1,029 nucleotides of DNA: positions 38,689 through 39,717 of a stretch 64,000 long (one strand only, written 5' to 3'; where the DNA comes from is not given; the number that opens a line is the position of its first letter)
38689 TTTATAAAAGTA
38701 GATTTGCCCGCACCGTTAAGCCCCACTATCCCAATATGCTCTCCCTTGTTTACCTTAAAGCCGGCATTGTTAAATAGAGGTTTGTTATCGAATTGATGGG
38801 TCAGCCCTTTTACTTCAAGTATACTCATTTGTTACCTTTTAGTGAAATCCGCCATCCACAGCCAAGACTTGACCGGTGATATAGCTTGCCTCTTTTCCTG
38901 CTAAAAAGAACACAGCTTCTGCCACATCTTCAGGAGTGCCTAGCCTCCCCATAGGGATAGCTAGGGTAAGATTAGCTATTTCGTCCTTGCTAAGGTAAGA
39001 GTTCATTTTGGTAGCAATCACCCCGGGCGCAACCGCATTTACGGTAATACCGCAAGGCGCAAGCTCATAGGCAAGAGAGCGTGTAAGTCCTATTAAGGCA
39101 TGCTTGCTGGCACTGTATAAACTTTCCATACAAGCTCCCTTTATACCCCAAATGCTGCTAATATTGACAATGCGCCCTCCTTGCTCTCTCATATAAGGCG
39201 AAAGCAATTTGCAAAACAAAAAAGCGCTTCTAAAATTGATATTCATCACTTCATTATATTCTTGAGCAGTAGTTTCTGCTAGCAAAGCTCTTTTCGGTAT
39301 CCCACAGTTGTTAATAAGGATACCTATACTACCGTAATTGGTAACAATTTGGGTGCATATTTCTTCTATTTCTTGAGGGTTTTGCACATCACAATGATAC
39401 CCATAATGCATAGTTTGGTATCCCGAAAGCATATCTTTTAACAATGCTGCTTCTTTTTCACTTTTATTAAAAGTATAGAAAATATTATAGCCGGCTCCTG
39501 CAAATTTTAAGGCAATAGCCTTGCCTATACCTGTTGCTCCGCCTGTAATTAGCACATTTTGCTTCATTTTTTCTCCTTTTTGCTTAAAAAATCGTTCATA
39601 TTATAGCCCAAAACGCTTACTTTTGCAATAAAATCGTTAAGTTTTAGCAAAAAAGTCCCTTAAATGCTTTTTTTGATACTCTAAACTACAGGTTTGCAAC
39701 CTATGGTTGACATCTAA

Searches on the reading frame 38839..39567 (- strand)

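Call 77: search_protein_families(library=pfam, proteins=[window:38839-39567:-], max_evalue=0.001)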
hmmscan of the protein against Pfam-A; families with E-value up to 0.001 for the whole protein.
window:38839-39567:- (242 aa): 4 families
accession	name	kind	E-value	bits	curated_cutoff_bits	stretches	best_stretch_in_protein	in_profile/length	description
PF13561.12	adh_short_C2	-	2.7e-65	220.7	27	1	11-242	3-236/236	Enoyl-(Acyl carrier protein) reductase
PF00106.31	adh_short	-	6.3e-54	182.9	26.6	1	4-196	2-194/195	short chain dehydrogenase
PF08659.16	KR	-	4.2e-11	43.5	22.6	1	5-163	3-161/180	KR domain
PF23441.1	SDR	-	3.5e-05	23.8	27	1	5-241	10-255/258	SDR-like rossmann domain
